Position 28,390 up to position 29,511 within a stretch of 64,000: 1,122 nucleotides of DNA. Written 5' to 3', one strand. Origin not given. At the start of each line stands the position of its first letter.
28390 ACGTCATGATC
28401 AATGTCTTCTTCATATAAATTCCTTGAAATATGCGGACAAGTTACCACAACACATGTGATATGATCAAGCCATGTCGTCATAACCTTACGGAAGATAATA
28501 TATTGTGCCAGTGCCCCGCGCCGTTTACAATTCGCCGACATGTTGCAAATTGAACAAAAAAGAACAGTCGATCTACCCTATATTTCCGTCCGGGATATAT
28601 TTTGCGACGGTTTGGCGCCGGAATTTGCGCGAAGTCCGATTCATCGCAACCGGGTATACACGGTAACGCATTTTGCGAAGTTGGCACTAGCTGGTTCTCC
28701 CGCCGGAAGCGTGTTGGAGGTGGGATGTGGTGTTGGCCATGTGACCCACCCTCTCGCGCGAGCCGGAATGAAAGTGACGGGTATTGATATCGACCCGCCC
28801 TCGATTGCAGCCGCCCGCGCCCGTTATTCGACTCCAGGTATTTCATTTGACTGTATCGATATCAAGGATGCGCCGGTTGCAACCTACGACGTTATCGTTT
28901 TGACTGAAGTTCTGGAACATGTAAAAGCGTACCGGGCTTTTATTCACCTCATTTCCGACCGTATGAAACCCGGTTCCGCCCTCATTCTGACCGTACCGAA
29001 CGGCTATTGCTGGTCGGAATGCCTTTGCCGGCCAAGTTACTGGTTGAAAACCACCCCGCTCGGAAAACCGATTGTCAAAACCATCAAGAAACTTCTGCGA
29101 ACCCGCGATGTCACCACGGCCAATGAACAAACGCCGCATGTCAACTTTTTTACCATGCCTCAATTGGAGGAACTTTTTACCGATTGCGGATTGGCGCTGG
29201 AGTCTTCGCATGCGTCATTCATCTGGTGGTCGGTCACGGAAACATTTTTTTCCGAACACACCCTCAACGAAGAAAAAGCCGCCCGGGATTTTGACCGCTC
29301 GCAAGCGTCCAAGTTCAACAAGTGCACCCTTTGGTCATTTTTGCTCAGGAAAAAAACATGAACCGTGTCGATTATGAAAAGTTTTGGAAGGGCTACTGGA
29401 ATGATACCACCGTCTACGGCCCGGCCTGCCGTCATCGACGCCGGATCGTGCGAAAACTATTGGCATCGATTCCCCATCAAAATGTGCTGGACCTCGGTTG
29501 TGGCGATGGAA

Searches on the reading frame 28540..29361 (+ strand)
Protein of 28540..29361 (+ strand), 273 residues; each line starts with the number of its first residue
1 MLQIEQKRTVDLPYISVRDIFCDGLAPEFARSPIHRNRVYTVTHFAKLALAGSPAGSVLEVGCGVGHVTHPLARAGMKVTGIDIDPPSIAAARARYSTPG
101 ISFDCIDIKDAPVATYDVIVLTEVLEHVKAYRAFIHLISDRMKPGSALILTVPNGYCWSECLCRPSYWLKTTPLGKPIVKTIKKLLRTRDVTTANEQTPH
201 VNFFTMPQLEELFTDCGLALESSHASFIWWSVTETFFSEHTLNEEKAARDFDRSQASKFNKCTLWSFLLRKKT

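Call 9: search_protein_families(library=pfam, proteins=[window:28540-29361:+], max_evalue=0.001)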
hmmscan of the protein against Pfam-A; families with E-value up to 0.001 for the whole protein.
window:28540-29361:+ (273 aa): 9 families
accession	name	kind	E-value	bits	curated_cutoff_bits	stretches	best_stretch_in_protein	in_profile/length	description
PF13489.12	Methyltransf_23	-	4.3e-23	82.3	27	1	46-222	14-163/164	Methyltransferase domain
PF08241.18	Methyltransf_11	-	1.1e-16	61.6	21.2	1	59-149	1-94/95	Methyltransferase domain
PF08242.18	Methyltransf_12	-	4.8e-16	59.7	30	1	59-146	1-96/98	Methyltransferase domain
PF13649.12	Methyltransf_25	-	8.4e-16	58.9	27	1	58-145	1-96/97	Methyltransferase domain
PF13847.12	Methyltransf_31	-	9e-14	51.8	27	1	55-154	4-113/145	Methyltransferase domain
PF05401.17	NodS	-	2.1e-10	41.2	24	1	45-149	34-143/201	Nodulation protein S (NodS)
PF02353.26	CMAS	-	6e-05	22.9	27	1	53-150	61-164/273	Mycolic acid cyclopropane synthetase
PF07021.18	MetW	-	0.00011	22.4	21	1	55-159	14-116/193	Methionine biosynthesis protein MetW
PF05175.20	MTS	-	0.0008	19.5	23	0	54-120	31-103/170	Methyltransferase small domain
